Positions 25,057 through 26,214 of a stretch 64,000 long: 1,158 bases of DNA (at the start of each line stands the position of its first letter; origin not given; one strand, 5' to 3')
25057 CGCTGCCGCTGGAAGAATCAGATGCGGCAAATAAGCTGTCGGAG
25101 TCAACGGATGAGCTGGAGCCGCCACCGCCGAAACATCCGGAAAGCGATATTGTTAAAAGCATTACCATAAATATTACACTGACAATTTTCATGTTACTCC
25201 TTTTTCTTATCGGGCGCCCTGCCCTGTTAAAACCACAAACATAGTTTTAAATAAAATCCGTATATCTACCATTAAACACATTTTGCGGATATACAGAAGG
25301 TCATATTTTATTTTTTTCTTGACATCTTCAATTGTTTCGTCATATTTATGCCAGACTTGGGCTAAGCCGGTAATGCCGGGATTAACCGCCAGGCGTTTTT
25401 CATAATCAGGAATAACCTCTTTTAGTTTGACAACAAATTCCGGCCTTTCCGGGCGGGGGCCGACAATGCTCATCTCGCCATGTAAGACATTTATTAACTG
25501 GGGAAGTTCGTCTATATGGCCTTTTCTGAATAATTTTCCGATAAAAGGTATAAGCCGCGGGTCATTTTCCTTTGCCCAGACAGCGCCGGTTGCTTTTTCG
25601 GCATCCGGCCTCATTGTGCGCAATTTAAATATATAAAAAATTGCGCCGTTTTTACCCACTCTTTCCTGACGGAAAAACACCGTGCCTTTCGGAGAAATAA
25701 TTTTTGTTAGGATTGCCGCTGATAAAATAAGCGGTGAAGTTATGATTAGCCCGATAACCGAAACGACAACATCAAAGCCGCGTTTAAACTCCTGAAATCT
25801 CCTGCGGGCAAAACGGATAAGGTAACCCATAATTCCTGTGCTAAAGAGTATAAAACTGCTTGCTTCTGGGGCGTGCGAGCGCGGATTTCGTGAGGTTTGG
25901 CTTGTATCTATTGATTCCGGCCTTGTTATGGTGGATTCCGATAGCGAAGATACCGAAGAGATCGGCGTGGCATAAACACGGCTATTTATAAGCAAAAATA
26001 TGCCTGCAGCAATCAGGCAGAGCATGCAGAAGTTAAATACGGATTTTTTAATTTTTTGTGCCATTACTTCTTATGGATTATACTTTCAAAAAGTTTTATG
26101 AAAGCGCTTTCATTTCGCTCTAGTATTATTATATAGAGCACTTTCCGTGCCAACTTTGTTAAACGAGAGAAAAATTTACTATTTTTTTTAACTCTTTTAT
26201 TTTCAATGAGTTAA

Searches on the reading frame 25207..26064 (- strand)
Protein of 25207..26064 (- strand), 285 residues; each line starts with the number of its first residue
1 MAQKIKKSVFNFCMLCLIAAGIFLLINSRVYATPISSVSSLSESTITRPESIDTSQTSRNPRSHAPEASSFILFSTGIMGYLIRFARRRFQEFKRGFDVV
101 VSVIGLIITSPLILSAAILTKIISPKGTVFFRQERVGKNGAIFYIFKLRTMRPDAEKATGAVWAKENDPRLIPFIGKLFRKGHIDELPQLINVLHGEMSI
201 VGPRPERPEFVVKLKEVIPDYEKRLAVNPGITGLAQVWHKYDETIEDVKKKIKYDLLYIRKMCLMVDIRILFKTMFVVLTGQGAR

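Call 40: search_protein_families(library=pfam, proteins=[window:25207-26064:-], max_evalue=0.001)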
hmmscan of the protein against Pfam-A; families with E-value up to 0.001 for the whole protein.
window:25207-26064:- (285 aa): 1 family
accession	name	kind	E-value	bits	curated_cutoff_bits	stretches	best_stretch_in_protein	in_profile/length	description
PF02397.22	Bac_transf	-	3.2e-62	209.7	27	1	94-279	1-178/179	Bacterial sugar transferase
